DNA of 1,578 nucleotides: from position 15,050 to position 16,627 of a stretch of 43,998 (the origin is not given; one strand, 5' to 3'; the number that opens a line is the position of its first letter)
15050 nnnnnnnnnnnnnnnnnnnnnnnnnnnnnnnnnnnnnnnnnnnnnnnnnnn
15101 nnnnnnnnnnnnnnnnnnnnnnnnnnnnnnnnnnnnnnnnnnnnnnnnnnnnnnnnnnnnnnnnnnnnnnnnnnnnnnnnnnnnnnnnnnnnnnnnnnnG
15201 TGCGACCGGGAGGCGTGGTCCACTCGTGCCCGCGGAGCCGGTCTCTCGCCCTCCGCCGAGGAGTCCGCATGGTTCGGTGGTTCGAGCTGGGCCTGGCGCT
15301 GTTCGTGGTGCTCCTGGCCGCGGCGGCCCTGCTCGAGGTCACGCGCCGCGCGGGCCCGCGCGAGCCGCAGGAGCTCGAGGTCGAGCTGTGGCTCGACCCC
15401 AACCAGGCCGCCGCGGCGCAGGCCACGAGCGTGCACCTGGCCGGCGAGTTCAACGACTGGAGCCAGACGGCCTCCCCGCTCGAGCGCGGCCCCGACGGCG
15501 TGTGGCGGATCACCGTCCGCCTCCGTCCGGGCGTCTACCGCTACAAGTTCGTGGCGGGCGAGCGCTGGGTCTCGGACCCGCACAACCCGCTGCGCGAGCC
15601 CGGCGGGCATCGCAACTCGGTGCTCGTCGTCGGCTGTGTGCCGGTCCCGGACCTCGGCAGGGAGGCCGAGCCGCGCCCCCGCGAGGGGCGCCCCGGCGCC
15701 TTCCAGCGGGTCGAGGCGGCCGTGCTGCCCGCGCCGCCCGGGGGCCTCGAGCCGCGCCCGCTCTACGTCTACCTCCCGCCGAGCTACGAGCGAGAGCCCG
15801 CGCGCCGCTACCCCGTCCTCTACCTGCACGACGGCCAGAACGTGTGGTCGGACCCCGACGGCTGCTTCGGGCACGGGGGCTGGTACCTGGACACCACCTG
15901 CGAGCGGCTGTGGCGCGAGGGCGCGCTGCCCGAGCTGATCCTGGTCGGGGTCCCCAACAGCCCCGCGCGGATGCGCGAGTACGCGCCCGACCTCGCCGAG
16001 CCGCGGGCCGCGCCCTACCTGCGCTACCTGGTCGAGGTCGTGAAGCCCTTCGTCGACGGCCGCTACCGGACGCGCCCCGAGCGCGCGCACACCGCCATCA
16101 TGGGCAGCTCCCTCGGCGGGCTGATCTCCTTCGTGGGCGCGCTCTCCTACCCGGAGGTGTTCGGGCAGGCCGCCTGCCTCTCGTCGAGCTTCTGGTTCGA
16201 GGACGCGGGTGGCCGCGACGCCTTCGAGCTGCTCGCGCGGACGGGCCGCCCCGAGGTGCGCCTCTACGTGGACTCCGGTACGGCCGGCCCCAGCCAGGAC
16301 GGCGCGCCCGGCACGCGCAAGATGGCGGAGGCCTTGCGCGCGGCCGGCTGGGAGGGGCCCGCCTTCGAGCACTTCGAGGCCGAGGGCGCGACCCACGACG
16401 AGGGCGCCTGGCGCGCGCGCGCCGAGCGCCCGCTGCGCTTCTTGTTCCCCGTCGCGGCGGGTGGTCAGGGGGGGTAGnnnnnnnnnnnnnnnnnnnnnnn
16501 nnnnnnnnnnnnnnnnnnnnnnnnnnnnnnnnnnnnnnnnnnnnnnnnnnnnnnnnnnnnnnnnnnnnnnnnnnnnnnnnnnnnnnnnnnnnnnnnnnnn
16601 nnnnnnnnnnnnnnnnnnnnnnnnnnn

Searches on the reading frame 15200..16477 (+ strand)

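Call 28: search_protein_families(library=pfam, proteins=[window:15200-16477:+], max_evalue=0.00001)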
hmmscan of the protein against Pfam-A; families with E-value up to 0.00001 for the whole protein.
window:15200-16477:+ (425 aa): 3 families
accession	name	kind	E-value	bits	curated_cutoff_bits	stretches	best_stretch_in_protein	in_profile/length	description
PF00756.26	Esterase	-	8.4e-30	104.8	22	1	186-407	8-243/251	Putative esterase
PF16561.11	AMPK1_CBM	-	1.6e-09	38.3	26.8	1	74-139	10-74/85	Glycogen recognition site of AMP-activated protein kinase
PF02922.24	CBM_48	-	9.4e-08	32.7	22.4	1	72-127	19-81/83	Carbohydrate-binding module 48 (Isoamylase N-terminal domain)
